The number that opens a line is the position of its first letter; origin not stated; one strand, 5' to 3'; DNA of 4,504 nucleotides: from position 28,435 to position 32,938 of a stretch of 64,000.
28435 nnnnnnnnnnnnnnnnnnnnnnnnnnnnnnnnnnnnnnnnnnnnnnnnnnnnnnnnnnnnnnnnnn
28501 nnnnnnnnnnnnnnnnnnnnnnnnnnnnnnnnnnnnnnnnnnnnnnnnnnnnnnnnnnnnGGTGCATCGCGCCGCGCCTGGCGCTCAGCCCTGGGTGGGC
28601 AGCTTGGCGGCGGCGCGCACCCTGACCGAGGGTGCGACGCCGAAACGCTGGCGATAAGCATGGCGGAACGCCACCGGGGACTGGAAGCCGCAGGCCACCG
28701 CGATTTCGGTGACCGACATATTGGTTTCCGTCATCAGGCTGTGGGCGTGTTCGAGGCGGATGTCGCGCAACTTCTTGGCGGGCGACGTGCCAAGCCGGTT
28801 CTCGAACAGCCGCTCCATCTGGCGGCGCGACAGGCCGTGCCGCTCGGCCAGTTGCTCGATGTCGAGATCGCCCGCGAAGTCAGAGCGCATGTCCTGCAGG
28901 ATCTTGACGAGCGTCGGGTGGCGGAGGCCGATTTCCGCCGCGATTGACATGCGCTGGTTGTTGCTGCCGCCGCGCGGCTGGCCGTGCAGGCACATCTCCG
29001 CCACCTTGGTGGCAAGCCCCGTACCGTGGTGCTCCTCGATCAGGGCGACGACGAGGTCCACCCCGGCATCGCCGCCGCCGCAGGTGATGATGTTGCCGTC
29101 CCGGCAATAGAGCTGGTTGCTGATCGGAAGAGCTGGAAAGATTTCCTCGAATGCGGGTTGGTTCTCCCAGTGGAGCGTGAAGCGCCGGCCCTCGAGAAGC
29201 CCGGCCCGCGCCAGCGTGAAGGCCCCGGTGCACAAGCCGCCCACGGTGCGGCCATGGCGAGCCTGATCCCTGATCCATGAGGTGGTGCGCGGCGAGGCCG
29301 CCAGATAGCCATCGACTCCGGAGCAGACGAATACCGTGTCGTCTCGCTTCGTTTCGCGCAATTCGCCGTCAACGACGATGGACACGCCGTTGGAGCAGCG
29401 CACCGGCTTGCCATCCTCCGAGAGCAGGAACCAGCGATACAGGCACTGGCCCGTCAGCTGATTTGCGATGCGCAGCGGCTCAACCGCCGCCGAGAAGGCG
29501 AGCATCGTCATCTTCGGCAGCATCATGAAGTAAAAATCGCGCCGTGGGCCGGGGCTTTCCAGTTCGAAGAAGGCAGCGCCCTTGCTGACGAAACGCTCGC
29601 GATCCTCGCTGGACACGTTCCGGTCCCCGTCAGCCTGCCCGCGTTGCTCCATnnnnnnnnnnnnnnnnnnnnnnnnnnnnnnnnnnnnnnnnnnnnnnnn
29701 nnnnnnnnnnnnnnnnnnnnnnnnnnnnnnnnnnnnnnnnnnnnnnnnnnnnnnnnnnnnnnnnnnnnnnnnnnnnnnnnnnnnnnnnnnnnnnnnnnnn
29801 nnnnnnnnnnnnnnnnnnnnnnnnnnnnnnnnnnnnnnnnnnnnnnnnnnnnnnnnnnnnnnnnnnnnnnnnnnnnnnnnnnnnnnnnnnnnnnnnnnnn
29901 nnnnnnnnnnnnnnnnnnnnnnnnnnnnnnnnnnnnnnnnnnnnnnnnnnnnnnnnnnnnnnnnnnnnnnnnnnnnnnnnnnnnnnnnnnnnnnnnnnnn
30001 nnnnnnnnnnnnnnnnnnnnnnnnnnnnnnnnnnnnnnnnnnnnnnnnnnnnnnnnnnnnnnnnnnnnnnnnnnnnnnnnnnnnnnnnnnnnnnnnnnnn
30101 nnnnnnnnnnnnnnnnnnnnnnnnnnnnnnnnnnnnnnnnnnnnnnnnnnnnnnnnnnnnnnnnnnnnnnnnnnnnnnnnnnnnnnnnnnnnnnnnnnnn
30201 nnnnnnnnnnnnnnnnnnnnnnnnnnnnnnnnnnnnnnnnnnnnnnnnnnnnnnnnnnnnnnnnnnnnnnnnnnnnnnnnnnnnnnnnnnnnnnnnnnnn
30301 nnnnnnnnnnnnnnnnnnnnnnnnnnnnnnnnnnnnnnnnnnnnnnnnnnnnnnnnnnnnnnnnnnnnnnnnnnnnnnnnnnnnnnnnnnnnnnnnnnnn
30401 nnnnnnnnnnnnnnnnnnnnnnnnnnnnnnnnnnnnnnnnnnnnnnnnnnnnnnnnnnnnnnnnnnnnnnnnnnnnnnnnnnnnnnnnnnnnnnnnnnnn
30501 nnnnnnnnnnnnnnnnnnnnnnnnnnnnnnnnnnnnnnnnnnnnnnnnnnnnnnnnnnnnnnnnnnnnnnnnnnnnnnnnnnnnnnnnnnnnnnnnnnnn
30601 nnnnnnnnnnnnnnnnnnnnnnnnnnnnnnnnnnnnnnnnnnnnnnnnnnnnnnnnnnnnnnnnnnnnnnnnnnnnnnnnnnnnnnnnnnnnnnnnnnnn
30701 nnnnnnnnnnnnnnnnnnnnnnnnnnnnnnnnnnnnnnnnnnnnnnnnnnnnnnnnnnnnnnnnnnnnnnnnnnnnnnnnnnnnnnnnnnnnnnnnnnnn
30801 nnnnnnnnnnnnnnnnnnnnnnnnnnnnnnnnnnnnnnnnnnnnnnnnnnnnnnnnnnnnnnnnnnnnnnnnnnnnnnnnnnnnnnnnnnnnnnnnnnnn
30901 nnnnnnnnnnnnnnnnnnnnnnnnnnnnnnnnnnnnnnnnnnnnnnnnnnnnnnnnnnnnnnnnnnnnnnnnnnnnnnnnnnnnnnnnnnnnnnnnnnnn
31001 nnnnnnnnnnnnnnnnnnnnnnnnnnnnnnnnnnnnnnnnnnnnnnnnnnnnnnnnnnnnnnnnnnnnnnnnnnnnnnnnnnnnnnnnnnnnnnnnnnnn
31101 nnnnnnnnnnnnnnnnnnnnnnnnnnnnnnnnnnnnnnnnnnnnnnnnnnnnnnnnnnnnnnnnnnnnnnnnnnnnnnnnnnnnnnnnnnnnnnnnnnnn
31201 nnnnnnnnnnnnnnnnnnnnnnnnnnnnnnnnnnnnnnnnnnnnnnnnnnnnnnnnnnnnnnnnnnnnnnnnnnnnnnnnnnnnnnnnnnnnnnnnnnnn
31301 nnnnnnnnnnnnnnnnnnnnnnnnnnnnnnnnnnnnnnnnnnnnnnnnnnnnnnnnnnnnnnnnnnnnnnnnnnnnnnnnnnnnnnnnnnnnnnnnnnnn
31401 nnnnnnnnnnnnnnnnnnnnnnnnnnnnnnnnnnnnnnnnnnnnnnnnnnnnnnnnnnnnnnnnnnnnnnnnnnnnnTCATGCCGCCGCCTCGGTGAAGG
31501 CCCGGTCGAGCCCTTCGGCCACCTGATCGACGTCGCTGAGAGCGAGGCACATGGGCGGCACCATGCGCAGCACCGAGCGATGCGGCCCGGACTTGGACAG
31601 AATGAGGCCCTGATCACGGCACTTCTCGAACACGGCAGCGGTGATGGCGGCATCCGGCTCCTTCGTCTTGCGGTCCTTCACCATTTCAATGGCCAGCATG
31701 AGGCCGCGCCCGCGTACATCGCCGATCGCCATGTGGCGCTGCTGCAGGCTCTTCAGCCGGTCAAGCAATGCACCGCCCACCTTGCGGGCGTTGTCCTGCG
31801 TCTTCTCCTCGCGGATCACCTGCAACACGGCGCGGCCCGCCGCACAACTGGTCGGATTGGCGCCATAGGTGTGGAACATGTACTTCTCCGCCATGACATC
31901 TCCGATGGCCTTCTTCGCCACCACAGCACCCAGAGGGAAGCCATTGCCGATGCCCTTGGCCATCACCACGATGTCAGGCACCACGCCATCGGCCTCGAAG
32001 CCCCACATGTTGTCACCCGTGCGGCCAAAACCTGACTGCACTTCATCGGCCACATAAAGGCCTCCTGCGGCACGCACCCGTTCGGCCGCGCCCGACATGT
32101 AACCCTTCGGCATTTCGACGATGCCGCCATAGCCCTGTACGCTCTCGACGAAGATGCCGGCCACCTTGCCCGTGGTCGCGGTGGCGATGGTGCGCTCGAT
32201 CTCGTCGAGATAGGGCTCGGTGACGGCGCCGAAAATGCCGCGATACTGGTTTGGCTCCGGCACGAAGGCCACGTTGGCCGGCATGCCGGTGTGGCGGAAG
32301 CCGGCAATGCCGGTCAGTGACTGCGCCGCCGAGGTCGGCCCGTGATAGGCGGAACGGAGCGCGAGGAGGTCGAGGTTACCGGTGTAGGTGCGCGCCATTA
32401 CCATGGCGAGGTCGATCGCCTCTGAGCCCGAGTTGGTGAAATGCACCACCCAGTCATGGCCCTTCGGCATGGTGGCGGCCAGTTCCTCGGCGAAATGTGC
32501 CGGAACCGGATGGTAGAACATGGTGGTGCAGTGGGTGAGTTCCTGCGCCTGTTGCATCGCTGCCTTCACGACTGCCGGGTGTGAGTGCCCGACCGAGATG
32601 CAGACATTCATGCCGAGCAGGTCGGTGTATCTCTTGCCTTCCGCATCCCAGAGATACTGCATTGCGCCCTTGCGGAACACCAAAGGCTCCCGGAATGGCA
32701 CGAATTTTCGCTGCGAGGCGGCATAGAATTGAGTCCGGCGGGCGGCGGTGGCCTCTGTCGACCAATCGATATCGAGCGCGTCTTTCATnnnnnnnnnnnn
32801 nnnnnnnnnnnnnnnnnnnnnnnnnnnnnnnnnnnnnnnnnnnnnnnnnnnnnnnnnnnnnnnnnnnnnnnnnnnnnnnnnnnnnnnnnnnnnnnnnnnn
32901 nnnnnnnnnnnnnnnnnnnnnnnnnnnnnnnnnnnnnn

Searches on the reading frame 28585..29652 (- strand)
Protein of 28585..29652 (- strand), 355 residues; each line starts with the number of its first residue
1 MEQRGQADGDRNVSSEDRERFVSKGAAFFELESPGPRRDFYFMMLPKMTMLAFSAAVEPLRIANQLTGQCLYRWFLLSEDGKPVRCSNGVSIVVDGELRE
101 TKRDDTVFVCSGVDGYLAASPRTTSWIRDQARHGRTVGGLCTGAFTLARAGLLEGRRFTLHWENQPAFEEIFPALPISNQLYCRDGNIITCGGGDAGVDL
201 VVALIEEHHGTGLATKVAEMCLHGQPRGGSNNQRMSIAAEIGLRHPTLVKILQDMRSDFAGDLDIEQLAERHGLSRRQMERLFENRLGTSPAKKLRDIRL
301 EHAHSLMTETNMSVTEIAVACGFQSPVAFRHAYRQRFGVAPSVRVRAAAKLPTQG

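Call 68: search_protein_families(library=pfam, proteins=[window:28585-29652:-], max_evalue=0.00001)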
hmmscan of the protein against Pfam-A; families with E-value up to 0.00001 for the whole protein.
window:28585-29652:- (355 aa): 3 families
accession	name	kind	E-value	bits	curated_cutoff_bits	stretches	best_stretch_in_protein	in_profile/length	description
PF12833.13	HTH_18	-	1e-22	80.7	33.6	1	268-342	1-75/80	Helix-turn-helix domain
PF01965.30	DJ-1_PfpI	-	2.4e-16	60.4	26.6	1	77-206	33-164/165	DJ-1/PfpI family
PF00165.29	HTH_AraC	-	1e-12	48.2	26.6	0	310-342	7-38/42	Bacterial regulatory helix-turn-helix proteins, AraC family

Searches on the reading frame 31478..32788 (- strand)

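Call 68: search_protein_families(library=pfam, proteins=[window:31478-32788:-], max_evalue=0.00001)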
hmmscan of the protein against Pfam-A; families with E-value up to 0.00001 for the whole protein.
window:31478-32788:- (436 aa): 1 family
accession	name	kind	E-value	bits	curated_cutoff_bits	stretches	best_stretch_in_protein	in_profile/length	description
PF00202.27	Aminotran_3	-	3.1e-87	293.3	30.5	1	36-430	11-402/403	Aminotransferase class-III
